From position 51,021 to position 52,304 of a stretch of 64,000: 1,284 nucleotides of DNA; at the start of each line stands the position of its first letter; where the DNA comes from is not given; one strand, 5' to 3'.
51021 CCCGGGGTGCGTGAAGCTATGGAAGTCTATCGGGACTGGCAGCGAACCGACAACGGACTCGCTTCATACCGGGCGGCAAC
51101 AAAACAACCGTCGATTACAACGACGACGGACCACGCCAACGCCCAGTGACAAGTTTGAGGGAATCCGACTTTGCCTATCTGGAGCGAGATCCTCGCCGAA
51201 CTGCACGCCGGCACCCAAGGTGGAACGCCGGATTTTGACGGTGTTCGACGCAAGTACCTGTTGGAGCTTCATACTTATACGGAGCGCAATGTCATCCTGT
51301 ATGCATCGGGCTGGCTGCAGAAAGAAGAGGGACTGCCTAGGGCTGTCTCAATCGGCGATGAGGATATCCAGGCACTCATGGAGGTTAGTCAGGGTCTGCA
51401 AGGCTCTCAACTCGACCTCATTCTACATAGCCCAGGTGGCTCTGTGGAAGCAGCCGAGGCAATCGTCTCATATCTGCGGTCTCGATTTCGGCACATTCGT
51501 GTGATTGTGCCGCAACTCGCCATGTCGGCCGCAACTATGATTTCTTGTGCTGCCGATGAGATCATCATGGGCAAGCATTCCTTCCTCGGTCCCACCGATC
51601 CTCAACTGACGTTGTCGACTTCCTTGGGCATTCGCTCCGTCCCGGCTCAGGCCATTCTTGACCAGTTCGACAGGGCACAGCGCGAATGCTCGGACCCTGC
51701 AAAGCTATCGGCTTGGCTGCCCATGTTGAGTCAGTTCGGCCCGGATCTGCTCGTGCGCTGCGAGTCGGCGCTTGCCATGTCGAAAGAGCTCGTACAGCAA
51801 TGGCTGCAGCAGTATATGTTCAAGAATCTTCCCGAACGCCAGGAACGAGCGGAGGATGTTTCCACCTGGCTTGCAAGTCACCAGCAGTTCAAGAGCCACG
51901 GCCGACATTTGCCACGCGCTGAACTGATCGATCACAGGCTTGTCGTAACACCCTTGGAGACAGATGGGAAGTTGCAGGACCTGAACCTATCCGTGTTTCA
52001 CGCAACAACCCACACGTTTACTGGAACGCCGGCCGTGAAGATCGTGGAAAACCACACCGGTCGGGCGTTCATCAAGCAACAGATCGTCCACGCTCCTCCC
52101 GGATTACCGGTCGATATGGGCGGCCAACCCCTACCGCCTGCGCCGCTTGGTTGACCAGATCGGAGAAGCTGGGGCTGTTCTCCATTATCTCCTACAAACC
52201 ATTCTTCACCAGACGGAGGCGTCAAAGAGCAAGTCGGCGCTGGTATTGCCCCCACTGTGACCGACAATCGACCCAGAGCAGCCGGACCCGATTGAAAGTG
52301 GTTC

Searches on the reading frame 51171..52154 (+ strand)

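Call 52: search_protein_families(library=pfam, proteins=[window:51171-52154:+], max_evalue=0.0001)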
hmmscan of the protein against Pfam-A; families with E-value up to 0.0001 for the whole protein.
window:51171-52154:+ (327 aa): 3 families
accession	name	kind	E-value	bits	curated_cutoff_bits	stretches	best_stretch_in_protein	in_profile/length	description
PF01972.22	SDH_protease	-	4.9e-19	68.9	31.3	1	76-169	89-174/286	ClpP-like SDH-type serine proteinase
PF25145.1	NfeD1b_N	-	9.4e-07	29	40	1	83-141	36-94/189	NfeD1b, N-terminal domain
PF00574.28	CLP_protease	-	7.3e-05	23.1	20.2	0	68-130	36-98/182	Clp protease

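Call 74: search_protein_families(library=padloc, proteins=[window:51171-52154:+], max_evalue=0.001)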
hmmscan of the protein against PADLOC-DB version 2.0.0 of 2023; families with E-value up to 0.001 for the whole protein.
window:51171-52154:+ (327 aa): 0 families
